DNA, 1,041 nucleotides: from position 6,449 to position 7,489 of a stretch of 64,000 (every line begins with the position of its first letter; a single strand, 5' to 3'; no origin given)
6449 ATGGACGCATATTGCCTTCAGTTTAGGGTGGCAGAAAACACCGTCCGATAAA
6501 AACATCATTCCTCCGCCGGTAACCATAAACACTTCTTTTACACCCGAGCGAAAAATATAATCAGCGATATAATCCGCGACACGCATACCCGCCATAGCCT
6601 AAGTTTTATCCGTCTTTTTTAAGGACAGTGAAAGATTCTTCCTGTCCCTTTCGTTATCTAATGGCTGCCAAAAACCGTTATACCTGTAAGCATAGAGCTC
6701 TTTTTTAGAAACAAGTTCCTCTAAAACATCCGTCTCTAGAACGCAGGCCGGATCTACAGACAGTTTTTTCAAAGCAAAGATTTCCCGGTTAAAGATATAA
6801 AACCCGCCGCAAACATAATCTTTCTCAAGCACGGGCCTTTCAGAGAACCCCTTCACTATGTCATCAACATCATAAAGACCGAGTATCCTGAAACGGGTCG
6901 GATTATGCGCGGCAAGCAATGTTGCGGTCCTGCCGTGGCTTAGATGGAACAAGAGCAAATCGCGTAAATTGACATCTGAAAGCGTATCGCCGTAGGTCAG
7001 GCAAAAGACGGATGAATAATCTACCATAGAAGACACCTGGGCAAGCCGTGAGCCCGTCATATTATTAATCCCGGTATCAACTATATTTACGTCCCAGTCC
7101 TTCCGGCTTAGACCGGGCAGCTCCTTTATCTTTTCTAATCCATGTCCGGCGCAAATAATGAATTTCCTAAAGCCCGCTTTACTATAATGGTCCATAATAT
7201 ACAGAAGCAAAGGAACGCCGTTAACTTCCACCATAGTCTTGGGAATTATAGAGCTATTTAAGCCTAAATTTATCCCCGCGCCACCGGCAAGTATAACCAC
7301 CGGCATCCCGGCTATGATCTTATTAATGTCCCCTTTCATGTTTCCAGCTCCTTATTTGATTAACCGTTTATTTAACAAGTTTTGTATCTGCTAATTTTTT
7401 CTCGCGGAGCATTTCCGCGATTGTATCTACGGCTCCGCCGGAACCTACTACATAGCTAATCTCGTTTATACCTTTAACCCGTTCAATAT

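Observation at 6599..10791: Catabolic-type enzymes translationally coupled inside the nucleotide-sugar cluster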

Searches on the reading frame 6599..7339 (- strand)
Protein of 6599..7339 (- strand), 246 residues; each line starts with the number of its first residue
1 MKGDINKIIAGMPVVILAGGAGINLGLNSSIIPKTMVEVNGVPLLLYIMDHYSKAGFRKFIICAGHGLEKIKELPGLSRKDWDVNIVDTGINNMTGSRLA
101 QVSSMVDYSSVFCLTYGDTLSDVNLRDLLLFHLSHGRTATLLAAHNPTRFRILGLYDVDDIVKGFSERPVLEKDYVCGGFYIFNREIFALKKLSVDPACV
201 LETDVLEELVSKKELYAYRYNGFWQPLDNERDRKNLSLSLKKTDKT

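Call 4: search_protein_families(library=pfam, proteins=[window:6599-7339:-])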
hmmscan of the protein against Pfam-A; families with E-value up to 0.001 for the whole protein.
window:6599-7339:- (246 aa): 2 families
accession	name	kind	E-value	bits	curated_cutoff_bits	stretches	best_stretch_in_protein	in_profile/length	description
PF00483.29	NTP_transferase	-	4.5e-13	49.8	21.2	1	15-224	3-226/245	Nucleotidyl transferase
PF12804.13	NTP_transf_3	-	9.2e-06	26.4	27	1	14-73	1-53/160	MobA-like NTP transferase domain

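Call 5: search_protein_families(library=ncbifam, proteins=[window:6599-7339:-], max_evalue=0.00001)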
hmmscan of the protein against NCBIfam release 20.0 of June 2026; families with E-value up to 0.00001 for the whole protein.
window:6599-7339:- (246 aa): 12 families
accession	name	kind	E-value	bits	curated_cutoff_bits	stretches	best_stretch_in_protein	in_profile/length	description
TIGR02623.1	G1P_cyt_trans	equivalog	1e-53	182.4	300.25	2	81-237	92-242/255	glucose-1-phosphate cytidylyltransferase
TIGR03992.1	Arch_glmU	subfamily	6.2e-18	64.8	292.1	1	12-225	1-212/393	bifunctional sugar-1-phosphate nucleotidylyltransferase/acetyltransferase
NF049965.1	GlMnHpPGnyltfHddC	equivalog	4.2e-13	49.4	300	1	14-191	3-175/221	D-glycero-D-manno-heptose 1-phosphate guanosyltransferase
NF041313.1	UDPGP_AglF_Halo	equivalog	8.5e-13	48.3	400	1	12-233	1-227/234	UTP--glucose-1-phosphate uridylyltransferase AglF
NF052502.1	man1P_GTase_Rv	exception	1.6e-12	47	440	1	14-228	3-218/352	mannose-1-phosphate guanylyltransferase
NF041173.1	Sug_nt_acttase_Thmprot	equivalog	3e-11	42.9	600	1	12-226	1-213/405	bifunctional sugar-1-phosphate nucleotidylyltransferase/acetyltransferase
TIGR01208.1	rmlA_long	equivalog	6.2e-09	35.2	320.25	1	15-226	3-220/353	glucose-1-phosphate thymidylyltransferase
NF045761.1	NAMPUrTaseMurU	equivalog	3.8e-08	33.5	250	1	12-225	1-212/226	N-acetylmuramate alpha-1-phosphate uridylyltransferase MurU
TIGR01173.1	glmU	equivalog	5.9e-07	28.7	366.85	1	13-150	2-135/452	bifunctional UDP-N-acetylglucosamine diphosphorylase/glucosamine-1-phosphate N-acetyltransferase GlmU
NF010934.1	PRK14354.1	equivalog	1.5e-06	27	450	1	15-147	3-132/447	bifunctional UDP-N-acetylglucosamine diphosphorylase/glucosamine-1-phosphate N-acetyltransferase GlmU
NF010935.0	PRK14355.1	equivalog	3.6e-06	25.9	718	1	14-146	6-135/459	bifunctional UDP-N-acetylglucosamine diphosphorylase/glucosamine-1-phosphate N-acetyltransferase GlmU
NF010938.0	PRK14358.1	equivalog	6.8e-06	24.9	500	1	12-147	8-139/481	bifunctional N-acetylglucosamine-1-phosphate uridyltransferase/glucosamine-1-phosphate acetyltransferase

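Call 50: search_solved_structures(query=window:6599-7339:-, max_evalue=0.00001, show_alignments=1)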
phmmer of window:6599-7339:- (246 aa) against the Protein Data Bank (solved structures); distinct sequences matched with E-value up to 0.00001: 8.
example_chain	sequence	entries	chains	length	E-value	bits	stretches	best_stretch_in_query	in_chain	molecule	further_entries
1tzf_A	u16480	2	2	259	1.4e-38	136.1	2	67-236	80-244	Glucose-1-phosphate cytidylyltransferase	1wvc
7x8j_A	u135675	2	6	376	4.7e-12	49.2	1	11-233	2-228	Mannose-1-phosphate guanylyltransferase 1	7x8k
7whr_B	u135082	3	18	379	1.6e-11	47.5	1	11-232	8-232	Nucleotidyl transferase family protein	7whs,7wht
8yre_D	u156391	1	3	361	2.6e-11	46.8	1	13-233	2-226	Mannose-1-phosphate guanylyltransferase 1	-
7d72_K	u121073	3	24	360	3.2e-09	40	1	13-232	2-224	Mannose-1-phosphate guanyltransferase beta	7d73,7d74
5xhw_A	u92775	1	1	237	7.5e-07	32.2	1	13-184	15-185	Putative 6-deoxy-D-mannoheptose pathway protein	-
2ggo_A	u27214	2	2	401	1.3e-06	31.5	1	14-227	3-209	401aa long hypothetical glucose-1-phosphate thymidylyltransferase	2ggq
6jq8_A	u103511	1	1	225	1.5e-06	31.2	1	13-184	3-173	Putative 6-deoxy-D-mannoheptose pathway protein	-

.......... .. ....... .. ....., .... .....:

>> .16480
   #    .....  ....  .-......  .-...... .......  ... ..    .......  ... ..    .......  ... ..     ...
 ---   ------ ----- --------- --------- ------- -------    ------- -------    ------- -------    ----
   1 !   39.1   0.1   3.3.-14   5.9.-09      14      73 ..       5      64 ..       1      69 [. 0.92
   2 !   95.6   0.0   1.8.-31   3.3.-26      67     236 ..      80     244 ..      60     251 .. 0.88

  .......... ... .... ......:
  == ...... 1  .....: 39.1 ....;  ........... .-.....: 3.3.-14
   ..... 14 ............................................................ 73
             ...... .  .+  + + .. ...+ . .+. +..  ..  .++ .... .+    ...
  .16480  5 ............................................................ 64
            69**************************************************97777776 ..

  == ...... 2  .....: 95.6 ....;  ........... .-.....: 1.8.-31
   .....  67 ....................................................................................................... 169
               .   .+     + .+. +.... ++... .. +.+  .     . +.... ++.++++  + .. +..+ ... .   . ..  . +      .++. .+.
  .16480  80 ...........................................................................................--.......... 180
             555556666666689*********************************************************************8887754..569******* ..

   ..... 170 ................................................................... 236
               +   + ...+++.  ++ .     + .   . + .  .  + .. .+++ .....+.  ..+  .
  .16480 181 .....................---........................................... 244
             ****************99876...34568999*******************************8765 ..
